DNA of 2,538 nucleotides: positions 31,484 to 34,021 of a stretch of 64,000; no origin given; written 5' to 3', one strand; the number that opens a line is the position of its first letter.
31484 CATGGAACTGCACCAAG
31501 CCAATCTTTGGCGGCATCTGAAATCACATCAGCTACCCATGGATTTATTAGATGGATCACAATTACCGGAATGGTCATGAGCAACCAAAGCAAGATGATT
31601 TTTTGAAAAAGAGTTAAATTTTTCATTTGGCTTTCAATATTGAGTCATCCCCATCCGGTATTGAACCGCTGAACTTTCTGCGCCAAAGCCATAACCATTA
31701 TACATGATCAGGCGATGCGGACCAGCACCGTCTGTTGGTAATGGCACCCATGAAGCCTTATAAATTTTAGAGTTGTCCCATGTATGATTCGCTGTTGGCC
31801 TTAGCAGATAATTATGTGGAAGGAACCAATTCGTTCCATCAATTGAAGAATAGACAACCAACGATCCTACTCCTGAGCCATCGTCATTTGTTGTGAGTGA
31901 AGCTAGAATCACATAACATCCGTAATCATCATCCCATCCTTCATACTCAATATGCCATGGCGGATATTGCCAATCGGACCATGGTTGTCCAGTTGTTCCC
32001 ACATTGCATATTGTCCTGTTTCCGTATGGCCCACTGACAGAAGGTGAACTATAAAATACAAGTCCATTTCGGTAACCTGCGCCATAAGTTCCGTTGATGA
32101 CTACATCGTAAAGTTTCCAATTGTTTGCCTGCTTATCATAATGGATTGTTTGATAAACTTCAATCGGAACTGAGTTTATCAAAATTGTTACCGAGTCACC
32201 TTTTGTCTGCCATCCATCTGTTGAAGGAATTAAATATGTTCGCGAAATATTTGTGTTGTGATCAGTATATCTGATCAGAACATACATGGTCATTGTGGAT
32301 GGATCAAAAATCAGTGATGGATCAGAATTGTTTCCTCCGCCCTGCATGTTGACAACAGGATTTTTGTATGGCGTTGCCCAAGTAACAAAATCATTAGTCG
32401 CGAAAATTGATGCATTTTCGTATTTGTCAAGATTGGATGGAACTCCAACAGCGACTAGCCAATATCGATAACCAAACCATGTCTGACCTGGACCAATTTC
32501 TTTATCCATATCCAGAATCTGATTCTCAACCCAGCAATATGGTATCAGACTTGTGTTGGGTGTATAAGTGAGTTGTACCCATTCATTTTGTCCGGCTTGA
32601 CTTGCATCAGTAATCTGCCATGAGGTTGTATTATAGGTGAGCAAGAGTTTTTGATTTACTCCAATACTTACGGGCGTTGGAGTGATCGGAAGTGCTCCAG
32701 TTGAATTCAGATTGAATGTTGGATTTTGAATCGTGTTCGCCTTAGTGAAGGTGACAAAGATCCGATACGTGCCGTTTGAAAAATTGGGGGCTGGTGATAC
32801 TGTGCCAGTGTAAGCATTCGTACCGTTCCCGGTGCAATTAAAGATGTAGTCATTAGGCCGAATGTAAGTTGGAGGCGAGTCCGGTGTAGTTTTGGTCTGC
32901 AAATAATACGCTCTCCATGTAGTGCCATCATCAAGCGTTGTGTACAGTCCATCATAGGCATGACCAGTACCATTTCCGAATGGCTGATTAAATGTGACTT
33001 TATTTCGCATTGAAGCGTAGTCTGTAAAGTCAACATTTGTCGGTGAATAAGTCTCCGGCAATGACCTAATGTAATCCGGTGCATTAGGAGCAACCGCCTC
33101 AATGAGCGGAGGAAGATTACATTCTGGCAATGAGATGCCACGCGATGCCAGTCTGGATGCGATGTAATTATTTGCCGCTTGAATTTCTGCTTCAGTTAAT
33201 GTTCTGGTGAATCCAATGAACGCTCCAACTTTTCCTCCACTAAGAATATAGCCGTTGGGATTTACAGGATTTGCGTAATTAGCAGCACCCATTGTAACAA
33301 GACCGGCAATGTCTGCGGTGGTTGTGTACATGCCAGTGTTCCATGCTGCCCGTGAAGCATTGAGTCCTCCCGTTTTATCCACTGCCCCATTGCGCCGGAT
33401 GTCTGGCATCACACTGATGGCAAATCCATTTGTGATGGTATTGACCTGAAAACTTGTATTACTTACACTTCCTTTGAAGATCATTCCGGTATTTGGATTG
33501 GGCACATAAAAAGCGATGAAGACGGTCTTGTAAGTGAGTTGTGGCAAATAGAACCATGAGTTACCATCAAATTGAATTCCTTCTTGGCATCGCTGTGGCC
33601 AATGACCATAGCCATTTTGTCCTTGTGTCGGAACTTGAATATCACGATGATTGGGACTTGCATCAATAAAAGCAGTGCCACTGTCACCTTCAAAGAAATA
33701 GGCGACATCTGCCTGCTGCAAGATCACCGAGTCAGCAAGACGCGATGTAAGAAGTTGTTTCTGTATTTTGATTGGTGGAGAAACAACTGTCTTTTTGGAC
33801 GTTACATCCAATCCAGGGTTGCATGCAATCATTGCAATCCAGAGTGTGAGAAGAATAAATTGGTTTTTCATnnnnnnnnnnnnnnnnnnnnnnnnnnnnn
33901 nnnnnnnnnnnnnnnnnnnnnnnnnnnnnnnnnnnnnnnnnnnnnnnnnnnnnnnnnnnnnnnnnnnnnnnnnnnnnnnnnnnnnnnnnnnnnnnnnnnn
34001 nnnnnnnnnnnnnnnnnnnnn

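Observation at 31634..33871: Phage-encoded lipoprotein with LamG-like lectin domain and Asp-box beta-propeller (sialidase/glycosidase-like), immediately downstream of the tail fibre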

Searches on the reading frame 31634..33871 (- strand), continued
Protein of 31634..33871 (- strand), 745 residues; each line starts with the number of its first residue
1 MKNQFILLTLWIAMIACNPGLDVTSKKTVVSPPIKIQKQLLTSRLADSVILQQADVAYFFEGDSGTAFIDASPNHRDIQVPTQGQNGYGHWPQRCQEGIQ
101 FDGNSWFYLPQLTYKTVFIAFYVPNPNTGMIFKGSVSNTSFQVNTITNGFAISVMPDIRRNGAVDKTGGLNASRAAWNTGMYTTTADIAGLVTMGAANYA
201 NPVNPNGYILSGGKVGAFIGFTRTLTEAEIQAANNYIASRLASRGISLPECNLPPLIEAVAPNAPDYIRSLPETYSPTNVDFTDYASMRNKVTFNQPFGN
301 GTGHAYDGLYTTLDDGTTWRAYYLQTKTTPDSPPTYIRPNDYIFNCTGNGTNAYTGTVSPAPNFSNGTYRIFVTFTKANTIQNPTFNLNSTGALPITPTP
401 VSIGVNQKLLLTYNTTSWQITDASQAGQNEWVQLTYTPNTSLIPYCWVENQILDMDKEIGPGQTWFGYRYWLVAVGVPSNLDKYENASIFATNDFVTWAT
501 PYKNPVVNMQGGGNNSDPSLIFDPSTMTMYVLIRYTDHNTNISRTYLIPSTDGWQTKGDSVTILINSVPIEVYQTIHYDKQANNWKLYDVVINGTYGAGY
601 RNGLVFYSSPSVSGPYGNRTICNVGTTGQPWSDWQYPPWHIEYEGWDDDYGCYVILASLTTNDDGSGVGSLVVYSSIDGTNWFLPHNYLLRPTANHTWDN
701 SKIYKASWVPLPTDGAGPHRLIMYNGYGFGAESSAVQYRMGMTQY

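Call 104: find_encoding_contigs(protein=P0006, flank=8000, max_places=2)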
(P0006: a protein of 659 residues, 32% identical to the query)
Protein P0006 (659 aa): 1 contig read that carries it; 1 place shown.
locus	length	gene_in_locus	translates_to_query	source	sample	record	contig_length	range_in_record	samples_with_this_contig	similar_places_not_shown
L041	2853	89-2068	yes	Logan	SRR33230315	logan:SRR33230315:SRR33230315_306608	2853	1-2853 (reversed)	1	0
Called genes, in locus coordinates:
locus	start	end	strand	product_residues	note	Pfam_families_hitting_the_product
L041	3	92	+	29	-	?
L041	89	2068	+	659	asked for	PF00041:fn3 (weak)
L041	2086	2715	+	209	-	-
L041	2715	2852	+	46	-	?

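Call 107: find_related_loci(query=A5, collection=genome_contigs, flank=3000)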
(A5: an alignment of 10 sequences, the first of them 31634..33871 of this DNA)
Query A5 (745 aa) in genome_contigs; peptide patterns used: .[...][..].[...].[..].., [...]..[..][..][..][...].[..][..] (x = any residue, [..] = any of these).
111 stretches matched a pattern; 21 encode a relative of the query (tblastn E <= 1e-3); 21 distinct loci.
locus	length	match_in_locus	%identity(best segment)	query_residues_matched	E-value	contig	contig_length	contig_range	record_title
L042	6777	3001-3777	26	463-744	2e-15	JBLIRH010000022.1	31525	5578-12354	MAG: Thermoplasmatota archaeon isolate MG1_202108_bin_178 MG1_202108_bin_178_scaffold_22, whole genome shotgun sequence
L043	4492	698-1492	25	467-745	3e-13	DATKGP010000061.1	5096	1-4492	MAG TPA_asm: Candidatus Saccharimonadales bacterium isolate SMAG_U14554 k141_153627, whole genome shotgun sequence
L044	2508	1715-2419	28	458-710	2e-11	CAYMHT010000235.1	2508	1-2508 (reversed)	MAG TPA_asm: uncultured Anaerolineales bacterium isolate SRP319275_co2_51 genome assembly, contig: NODE_59207_length_250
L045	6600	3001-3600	27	465-682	1e-10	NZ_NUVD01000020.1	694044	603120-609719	Bacillus cereus strain AFS087218 AFS087218_107_D1_Contig6_140523, whole genome shotgun sequence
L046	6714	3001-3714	26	463-707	1e-9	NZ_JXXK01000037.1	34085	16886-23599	Ruthenibacterium lactatiformans strain 585-1 contig00037, whole genome shotgun sequence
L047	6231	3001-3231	36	464-534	2e-9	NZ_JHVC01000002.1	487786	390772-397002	Clostridium lundense DSM 17049 T514DRAFT_scaffold00002.2_C, whole genome shotgun sequence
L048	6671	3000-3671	25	467-709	2e-9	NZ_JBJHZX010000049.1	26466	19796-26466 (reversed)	Candidatus Clostridium eludens strain WILCCON 0269 NODE_49_length_26466_cov_143.636212, whole genome shotgun sequence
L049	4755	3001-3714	25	463-707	3e-9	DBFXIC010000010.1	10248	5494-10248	MAG TPA_asm: Anaeromassilibacillus sp. isolate MAG9373 contig10, whole genome shotgun sequence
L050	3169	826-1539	25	463-707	2e-9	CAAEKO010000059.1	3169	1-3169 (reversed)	MAG TPA_asm: Clostridia bacterium, isolate HGM11523, WGS project CAAEKO010000000 data, contig: ERS537207_61_k99_163403,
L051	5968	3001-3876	26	452-717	8e-9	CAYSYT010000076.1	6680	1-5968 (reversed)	MAG TPA_asm: uncultured Christensenella sp. isolate SRP350583_co2_471 genome assembly, contig: NODE_17397_length_6680_co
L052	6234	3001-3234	37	448-523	1e-8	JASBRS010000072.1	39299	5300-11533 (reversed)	MAG: Deinococci bacterium isolate BWSM_114 k141_1382802, whole genome shotgun sequence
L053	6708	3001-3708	26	463-712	4e-8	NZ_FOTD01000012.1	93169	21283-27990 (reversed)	Trichococcus palustris strain DSM 9172, whole genome shotgun sequence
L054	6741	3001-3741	26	463-705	5e-8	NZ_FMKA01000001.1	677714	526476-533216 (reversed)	Anaerobium acetethylicum strain GluBS11, whole genome shotgun sequence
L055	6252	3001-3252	36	465-544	6e-8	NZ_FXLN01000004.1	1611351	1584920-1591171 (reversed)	Clostridium merdae strain Marseille-P2953, whole genome shotgun sequence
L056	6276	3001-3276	39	465-553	8e-8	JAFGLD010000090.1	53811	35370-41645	MAG: Anaerolineae bacterium isolate Zod_Metabat.387 k87_3596929, whole genome shotgun sequence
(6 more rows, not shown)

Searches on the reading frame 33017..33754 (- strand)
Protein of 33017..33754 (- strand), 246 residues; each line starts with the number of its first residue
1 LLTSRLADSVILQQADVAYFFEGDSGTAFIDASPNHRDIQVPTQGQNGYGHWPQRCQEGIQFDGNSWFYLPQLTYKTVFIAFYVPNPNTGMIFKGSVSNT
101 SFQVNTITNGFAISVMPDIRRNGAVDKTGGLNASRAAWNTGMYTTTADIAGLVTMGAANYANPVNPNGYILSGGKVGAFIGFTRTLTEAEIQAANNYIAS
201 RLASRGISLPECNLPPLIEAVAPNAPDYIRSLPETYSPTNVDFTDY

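Call 64: search_solved_structures(query=A3, max_evalue=10, show_alignments=2)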
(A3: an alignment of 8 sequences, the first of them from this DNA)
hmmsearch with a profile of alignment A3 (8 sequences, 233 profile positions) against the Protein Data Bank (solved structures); distinct sequences matched with E-value up to 10: 1.
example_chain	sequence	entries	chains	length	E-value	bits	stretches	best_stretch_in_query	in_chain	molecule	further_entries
2fe0_A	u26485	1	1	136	1.6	11.5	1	79-137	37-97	small myristoylated protein 1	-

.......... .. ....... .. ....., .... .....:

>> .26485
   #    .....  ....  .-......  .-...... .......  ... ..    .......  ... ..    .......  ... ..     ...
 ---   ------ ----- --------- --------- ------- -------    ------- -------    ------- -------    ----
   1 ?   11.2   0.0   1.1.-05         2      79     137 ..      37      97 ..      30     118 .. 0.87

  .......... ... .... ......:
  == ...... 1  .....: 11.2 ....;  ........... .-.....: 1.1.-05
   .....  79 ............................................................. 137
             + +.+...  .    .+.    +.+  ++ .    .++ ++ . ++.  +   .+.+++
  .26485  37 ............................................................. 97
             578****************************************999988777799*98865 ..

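Call 65: find_homologous_proteins(query=A3, max_evalue=0.001)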
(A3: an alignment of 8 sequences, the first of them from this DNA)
Query A3 (8 sequences): 3439 candidates shared short words with the query, none scored E <= 0.001.
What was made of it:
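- Tried and rejected: The N-domain alignment returned nothing in that search (call 65) and nothing in PDB sequences (call 64).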

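Call 71: predict_structure(alignment_id=A3)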
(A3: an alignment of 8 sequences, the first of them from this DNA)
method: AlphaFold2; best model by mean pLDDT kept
length: 246 residues; sequences in the alignment: 8
mean_pLDDT: 66.9   pTM: 0.70
mean pLDDT of the five models: 66.9, 65.0, 65.0, 56.1, 42.7
residues with pLDDT >= 90: 1; 70-90: 124; 50-70: 67; < 50: 54
segments of 3 or more residues with pLDDT < 50: 1-7, 110-114, 161-167, 216-246
pLDDT, mean of each block of 10 residues (from residue 1): 43 82 63 69 54 80 80 84 76 72 63 59 61 68 76 70 50 86 84 84 81 55 45 38 36
secondary structure, 60 per line:
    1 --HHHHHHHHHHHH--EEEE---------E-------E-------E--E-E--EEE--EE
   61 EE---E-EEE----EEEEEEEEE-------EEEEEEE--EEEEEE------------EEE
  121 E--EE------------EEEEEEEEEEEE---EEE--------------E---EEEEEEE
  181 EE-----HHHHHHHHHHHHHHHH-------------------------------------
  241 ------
elements in order: H3-14 E17-20 E54-56 E59-62 E68-70 E75-83 E91-97 E100-105 E118-121 E138-149 E153-155 E174-182 H188-203

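Call 90: find_related_loci(query=A6, collection=metagenome_contigs, flank=7000)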
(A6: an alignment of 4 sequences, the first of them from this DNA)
Query A6 (246 aa) in metagenome_contigs; peptide patterns used: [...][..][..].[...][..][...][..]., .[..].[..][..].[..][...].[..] (x = any residue, [..] = any of these).
310 stretches matched a pattern, but none encodes a relative of the query by tblastn (E <= 1e-3).
